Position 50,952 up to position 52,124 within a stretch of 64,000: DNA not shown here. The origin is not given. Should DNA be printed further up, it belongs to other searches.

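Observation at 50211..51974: Barrel-only inverse autotransporter coupled to a separate secreted protein: possible split type Ve secretion pair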

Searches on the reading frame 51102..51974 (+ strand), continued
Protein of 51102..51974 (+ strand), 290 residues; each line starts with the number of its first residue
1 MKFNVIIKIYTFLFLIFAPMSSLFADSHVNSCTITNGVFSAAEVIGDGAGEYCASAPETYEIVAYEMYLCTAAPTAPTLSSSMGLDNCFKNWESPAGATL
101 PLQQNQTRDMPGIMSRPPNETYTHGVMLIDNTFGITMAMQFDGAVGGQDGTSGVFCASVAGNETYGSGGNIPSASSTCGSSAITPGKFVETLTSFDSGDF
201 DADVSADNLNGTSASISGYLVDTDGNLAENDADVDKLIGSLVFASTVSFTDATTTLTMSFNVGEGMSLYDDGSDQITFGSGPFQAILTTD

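Call 72: find_encoding_contigs(protein=P0312, flank=4000, max_places=3)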
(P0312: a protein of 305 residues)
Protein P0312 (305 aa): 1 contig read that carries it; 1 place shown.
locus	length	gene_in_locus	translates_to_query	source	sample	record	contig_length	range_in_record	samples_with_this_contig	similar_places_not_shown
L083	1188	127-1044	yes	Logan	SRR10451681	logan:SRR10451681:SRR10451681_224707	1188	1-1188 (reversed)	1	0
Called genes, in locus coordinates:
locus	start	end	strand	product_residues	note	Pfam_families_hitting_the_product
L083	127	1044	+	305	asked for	-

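Call 77: find_related_loci(query=A6, collection=metagenome_contigs, flank=3000)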
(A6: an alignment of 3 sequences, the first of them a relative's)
Query A6 (330 aa) in metagenome_contigs; peptide patterns used: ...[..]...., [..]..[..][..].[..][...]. (x = any residue, [..] = any of these).
240 stretches matched a pattern; 2 encode a relative of the query (tblastn E <= 1e-3); 2 distinct loci.
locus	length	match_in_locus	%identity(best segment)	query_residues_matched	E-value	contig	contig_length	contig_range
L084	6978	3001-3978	49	1-330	9e-97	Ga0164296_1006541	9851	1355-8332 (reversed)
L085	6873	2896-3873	49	1-330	1e-96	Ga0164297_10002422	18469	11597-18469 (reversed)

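Call 79: search_protein_families(library=pfam, proteins=[L084:1944-2996:+, L080:2993-3994:+, L081:3033-3995:+], max_evalue=0.1)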
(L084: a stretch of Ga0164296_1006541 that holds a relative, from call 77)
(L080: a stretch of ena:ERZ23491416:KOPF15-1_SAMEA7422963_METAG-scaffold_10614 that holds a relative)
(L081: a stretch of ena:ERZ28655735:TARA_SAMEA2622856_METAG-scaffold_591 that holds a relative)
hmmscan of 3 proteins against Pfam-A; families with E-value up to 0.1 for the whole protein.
L084:1944-2996:+ (351 aa): 0 families

L080:2993-3994:+ (334 aa): 1 family
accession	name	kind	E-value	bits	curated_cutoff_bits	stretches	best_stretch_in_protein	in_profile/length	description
PF11924.14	IAT_beta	-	8.6e-38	130.9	22.3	1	99-314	67-279/279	Inverse autotransporter, beta-domain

L081:3033-3995:+ (321 aa): 2 families
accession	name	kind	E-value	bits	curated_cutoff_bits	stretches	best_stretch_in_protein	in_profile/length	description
PF11924.14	IAT_beta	-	1.2e-41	143.6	22.3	1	45-306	15-279/279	Inverse autotransporter, beta-domain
PF11917.13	DUF3435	-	0.098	12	25.8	0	100-161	145-206/418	Protein of unknown function (DUF3435)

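Call 80: find_encoding_contigs(protein=P0388, flank=3000, max_places=4)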
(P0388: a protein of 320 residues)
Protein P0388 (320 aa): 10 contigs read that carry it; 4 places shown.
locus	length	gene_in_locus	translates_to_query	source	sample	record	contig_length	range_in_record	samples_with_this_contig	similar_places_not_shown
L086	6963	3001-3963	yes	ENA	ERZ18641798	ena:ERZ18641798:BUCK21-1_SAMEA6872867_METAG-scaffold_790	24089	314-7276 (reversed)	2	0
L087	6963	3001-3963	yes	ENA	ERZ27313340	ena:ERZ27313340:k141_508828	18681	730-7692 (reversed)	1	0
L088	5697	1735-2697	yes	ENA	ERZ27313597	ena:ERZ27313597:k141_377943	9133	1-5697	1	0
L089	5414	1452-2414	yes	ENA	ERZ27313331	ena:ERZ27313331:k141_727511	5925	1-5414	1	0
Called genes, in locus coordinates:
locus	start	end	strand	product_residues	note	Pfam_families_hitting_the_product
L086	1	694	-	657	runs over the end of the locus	-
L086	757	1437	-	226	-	PF13628:DUF4142, PF03713:DUF305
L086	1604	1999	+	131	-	PF04234:CopC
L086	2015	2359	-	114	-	-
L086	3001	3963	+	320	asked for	-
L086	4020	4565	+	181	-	PF13302:Acetyltransf_3 (weak), PF13673:Acetyltransf_10 (weak), PF00583:Acetyltransf_1, PF13508:Acetyltransf_7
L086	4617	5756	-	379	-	PF00278:Orn_DAP_Arg_deC, PF01168:Ala_racemase_N (weak), PF02784:Orn_Arg_deC_N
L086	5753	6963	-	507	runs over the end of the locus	?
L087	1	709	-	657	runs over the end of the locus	-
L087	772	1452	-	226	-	PF13628:DUF4142, PF03713:DUF305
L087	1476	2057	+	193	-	PF04234:CopC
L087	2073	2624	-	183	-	-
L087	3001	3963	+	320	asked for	-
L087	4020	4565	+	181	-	PF13302:Acetyltransf_3 (weak), PF13673:Acetyltransf_10 (weak), PF00583:Acetyltransf_1, PF13508:Acetyltransf_7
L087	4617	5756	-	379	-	PF00278:Orn_DAP_Arg_deC, PF01168:Ala_racemase_N (weak), PF02784:Orn_Arg_deC_N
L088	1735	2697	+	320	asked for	-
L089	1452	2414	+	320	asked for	-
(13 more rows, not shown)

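Call 81: find_encoding_contigs(protein=P0278, flank=3000, max_places=4)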
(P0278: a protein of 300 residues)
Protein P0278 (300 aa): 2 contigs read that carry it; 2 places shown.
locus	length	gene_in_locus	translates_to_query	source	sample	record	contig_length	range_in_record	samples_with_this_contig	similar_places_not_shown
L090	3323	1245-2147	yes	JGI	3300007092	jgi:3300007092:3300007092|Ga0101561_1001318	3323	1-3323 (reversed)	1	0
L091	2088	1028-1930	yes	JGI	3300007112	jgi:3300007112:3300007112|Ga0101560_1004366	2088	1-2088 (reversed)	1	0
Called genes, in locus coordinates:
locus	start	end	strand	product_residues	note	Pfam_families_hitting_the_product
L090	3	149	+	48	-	?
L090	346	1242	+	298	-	PF11924:IAT_beta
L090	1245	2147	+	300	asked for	-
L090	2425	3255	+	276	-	PF11932:DUF3450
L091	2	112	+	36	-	?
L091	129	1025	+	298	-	PF11924:IAT_beta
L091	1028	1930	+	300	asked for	-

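Call 92: fold_search(model_id=the predicted structure, library=viral)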
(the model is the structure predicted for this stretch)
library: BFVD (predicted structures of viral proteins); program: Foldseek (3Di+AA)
matches with E <= 10: 126; with E <= 0.001: 0
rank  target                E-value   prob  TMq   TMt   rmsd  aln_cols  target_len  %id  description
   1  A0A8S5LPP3            1.8e-01  0.04  0.10  0.09  22.2       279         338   10  Outer membrane protein [Myoviridae sp. ct0f722]
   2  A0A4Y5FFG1            1.9e-01  0.02  0.11  0.06  25.2       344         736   11  Capsid protein [Lactobacillus phage SAC12B]
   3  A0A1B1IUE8            5.0e-01  0.02  0.09  0.10  22.9       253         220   11  (no name in the UniProt tables at hand)
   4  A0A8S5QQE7            5.9e-01  0.02  0.09  0.04  16.4       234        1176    9  Tail protein [Siphoviridae sp. ctE6L85]
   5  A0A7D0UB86            6.2e-01  0.02  0.12  0.07  20.9       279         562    7  (no name in the UniProt tables at hand)
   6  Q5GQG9                8.6e-01  0.02  0.11  0.11  18.5       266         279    6  Putative S-layer protein [Synechococcus phage S-PM2]
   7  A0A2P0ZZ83            9.0e-01  0.01  0.08  0.04  19.8       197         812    7  Tail fiber protein [Klebsiella phage JY917]
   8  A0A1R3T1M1            9.5e-01  0.02  0.14  0.15  16.2       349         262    7  Protein LORF4 [Spheniscid alphaherpesvirus 1]
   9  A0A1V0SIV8            1.1e+00  0.01  0.10  0.13  14.9       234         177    8  Uncharacterized protein [Klosneuvirus KNV1]
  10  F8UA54                1.2e+00  0.01  0.07  0.07  23.7       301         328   11  Structural polyprotein (Fragment) [Avian infectious bursal disease virus]
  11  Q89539                1.3e+00  0.01  0.09  0.09  18.2       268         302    6  33-kDa protein [Citrus tristeza virus (isolate T36)]
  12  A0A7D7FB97            1.4e+00  0.01  0.09  0.09  20.1       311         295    9  (no name in the UniProt tables at hand)
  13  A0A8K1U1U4            1.5e+00  0.01  0.09  0.05  30.7       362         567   11  Glycoprotein [Pyongtaek Culex Bunyavirus]
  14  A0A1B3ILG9            1.5e+00  0.01  0.08  0.05  32.9       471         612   10  Glycoprotein (Fragment) [Mothra virus]
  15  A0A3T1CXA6            1.7e+00  0.02  0.11  0.15  15.2       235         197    6  Uncharacterized protein [Acanthamoeba castellanii medusavirus J1]
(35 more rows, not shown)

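Call 96: find_encoding_contigs(protein=P0368, flank=3000, max_places=4)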
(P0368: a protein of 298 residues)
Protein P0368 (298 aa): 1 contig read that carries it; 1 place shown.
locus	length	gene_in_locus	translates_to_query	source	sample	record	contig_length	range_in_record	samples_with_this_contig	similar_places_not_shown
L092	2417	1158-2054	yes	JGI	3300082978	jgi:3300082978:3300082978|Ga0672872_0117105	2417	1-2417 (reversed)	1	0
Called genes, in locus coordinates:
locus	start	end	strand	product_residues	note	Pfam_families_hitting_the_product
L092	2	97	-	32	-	?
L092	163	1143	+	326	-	PF11924:IAT_beta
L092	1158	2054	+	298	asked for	-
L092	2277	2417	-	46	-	?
